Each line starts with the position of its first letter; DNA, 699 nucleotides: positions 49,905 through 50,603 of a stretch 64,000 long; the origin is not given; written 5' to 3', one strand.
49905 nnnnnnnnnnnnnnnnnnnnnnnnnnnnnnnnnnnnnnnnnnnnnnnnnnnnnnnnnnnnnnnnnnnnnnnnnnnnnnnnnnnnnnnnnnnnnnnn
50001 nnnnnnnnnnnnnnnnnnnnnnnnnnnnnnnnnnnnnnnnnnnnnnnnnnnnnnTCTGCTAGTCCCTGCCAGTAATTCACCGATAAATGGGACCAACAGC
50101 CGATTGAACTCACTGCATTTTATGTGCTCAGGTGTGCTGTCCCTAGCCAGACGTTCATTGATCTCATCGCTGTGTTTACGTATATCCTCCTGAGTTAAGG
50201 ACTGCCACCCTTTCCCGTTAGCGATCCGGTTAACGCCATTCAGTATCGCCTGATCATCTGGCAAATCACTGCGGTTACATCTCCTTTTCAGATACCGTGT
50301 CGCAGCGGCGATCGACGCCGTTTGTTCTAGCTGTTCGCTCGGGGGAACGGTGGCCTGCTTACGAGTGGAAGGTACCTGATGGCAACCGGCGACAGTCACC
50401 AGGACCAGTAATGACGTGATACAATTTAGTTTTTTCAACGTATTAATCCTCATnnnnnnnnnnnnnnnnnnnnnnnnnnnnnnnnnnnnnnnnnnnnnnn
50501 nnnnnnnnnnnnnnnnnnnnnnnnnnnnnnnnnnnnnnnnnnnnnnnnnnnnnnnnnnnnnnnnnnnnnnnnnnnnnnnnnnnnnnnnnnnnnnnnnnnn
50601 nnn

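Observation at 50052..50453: Lipoprotein gene immediately downstream of etpO may be the secretin pilotin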

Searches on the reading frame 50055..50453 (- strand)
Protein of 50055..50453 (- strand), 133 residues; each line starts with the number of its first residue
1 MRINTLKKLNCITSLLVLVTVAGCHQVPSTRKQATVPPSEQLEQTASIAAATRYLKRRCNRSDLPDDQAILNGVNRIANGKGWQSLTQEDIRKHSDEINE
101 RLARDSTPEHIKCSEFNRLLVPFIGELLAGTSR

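Call 3: search_protein_families(library=pfam, proteins=[window:50055-50453:-], max_evalue=10)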
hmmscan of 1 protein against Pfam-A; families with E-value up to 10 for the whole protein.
window:50055-50453:- (133 aa): 2 families
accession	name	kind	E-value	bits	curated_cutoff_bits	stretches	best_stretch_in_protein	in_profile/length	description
PF09691.15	T2SS_PulS_OutS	-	2.6e-25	89.1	25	1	22-124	2-109/110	Type II secretion system pilotin lipoprotein (PulS_OutS)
PF17085.10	UCMA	-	0.13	12.8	27.6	1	6-69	6-72/134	Unique cartilage matrix associated protein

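Call 4: search_protein_families(library=ncbifam, proteins=[window:50055-50453:-], max_evalue=10)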
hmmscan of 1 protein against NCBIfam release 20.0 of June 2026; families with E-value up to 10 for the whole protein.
window:50055-50453:- (133 aa): 3 families
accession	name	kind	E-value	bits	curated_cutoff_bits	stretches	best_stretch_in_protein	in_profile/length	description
TIGR01004.2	PulS_OutS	equivalog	3.2e-37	127.1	75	1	15-126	2-114/115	type II secretion system pilot lipoprotein GspS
NF037975.1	pilot_rel_YacC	equivalog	0.0025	17.7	80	1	39-118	25-105/115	YacC family pilotin-like protein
NF041193.1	lipo_SP0191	subfamily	0.1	12.6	75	1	11-107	5-102/190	SP0191 family lipoprotein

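Call 9: search_solved_structures(query=window:50055-50453:-, max_evalue=0.01, show_alignments=3)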
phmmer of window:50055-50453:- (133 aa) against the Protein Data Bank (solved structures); distinct sequences matched with E-value up to 0.01: 5.
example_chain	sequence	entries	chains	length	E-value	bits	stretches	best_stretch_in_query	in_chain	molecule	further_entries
3sol_A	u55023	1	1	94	1.7e-44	154.4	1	39-129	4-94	Type II secretion pathway related protein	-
6hcg_P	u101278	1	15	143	7.3e-28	100.6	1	9-129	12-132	Pullulanase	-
4a56_A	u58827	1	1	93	1.4e-22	83.6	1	39-127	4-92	PULLULANASE SECRETION PROTEIN PULS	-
3utk_A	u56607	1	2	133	7.7e-22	81.2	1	11-126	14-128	Lipoprotein outS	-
4k0u_A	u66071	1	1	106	3.2e-21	79.2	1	29-126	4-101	Lipoprotein OutS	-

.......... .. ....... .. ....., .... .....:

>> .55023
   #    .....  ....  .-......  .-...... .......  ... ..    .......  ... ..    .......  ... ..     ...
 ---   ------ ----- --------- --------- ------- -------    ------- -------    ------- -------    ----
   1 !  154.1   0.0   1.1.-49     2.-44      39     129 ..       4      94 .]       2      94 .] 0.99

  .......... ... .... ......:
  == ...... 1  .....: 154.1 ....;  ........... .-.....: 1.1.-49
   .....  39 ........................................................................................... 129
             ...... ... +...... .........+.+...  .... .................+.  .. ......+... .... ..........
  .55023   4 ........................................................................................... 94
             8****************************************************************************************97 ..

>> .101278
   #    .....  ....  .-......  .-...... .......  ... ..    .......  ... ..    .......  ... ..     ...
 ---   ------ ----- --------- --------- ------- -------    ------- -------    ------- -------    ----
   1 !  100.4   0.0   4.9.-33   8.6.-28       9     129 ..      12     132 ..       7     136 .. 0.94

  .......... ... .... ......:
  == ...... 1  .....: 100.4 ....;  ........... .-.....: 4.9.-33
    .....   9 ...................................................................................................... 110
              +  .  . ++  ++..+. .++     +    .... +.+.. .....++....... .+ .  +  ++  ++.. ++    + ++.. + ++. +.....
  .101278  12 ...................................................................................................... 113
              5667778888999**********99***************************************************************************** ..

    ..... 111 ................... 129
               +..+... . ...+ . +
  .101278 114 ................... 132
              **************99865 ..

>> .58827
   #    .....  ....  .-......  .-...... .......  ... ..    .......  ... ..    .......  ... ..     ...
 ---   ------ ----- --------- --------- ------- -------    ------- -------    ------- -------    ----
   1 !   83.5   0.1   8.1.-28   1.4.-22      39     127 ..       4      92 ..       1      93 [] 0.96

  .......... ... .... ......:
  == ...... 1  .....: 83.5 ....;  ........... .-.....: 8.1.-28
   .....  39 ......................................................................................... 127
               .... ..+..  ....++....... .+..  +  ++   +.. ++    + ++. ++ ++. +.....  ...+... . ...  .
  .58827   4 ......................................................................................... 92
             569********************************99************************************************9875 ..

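Call 23: search_solved_structures(query=window:50055-50453:-, max_evalue=0.01, show_alignments=5)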
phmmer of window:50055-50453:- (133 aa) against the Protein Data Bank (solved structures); distinct sequences matched with E-value up to 0.01: 5.
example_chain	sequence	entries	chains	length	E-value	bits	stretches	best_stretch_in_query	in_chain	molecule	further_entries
3sol_A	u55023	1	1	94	1.7e-44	154.4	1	39-129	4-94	Type II secretion pathway related protein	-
6hcg_P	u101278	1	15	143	7.3e-28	100.6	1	9-129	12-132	Pullulanase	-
4a56_A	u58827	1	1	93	1.4e-22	83.6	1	39-127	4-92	PULLULANASE SECRETION PROTEIN PULS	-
3utk_A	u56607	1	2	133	7.7e-22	81.2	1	11-126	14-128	Lipoprotein outS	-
4k0u_A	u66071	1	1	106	3.2e-21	79.2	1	29-126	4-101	Lipoprotein OutS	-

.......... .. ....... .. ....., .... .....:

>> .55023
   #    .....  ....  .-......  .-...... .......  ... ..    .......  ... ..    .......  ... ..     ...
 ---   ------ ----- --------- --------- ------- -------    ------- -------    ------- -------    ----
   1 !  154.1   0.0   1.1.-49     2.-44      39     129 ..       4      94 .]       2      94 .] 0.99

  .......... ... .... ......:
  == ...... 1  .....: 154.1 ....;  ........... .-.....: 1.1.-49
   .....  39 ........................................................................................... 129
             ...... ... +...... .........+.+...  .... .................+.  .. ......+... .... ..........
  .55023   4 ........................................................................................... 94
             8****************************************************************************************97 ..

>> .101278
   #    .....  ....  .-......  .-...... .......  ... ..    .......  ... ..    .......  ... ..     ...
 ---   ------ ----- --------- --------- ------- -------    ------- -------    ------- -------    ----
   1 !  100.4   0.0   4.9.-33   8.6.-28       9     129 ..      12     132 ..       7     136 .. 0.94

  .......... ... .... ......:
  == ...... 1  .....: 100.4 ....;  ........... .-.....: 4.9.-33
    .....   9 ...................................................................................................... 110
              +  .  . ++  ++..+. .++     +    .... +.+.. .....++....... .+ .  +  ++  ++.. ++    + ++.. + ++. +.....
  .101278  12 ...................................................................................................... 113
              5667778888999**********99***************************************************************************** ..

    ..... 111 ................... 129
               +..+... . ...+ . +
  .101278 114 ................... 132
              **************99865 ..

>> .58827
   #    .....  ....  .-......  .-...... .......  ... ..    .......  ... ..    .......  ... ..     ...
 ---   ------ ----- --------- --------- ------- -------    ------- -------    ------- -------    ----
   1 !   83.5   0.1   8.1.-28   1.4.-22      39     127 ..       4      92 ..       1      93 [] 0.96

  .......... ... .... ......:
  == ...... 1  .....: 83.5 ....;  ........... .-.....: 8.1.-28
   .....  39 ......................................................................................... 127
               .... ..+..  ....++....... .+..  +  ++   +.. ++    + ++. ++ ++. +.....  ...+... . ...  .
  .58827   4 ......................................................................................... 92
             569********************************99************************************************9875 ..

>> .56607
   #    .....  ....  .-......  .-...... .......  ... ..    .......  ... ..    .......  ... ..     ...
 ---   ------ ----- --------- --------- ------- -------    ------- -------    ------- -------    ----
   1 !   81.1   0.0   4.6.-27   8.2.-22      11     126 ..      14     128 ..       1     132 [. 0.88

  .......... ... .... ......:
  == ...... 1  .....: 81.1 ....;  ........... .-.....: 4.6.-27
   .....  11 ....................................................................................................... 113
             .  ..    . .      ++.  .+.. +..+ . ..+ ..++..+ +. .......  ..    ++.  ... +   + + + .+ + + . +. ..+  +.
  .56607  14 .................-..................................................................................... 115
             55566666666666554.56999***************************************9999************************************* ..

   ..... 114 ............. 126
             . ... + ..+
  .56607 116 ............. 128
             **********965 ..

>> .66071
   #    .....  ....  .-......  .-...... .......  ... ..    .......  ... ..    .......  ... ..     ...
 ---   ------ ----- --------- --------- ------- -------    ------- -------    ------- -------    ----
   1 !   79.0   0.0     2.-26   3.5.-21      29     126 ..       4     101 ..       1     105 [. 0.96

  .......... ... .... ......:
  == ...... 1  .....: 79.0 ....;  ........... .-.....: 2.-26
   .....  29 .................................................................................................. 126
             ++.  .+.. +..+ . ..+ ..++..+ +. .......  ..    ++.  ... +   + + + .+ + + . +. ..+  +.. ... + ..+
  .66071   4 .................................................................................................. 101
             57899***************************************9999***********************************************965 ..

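Call 36: find_homologous_proteins(query=window:50055-50453:-, max_evalue=0.00001)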
Query window:50055-50453:- (133 aa): 11 proteins with E <= 0.00001 among 36 candidates.
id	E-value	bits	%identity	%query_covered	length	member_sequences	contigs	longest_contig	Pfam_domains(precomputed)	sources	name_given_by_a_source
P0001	4.1e-81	287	99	100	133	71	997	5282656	PF09691.16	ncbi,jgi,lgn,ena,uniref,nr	ncbi:GspS family T2SS pilot lipoprotein variant EptO [Escherichia coli]|jgi:general secretion pathwa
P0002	2.7e-63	230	82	97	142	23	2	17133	PF09691.16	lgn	-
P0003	7.8e-63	228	82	98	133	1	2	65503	PF09691.16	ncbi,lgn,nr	ncbi:TPA: GspS family T2SS pilot lipoprotein variant EptO [Escherichia coli]|nr:GspS family T2SS pil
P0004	2.0e-62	227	81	98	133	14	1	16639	PF09691.16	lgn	-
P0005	2.7e-62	226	82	98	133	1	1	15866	PF09691.16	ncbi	-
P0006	2.1e-60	220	81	97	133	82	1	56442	PF09691.16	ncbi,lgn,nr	ncbi:GspS family T2SS pilot lipoprotein variant EptO [Escherichia coli]|nr:GspS family T2SS pilot li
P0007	6.6e-59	216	77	98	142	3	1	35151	PF09691.16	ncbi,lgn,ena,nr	ncbi:TPA: type II secretion system pilot lipoprotein GspS [Escherichia coli]|nr:type II secretion sy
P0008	8.3e-50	186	79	84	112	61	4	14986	PF09691.16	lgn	-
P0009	1.4e-45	172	66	95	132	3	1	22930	PF09691.16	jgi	jgi:general secretion pathway protein S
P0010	9.9e-44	166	62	98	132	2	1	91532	PF09691.16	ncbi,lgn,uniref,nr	ncbi:type II secretion system pilot lipoprotein GspS [Citrobacter sp. A316]|uniref:type II secretion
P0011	1.9e-43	166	66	95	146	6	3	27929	PF09691.16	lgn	-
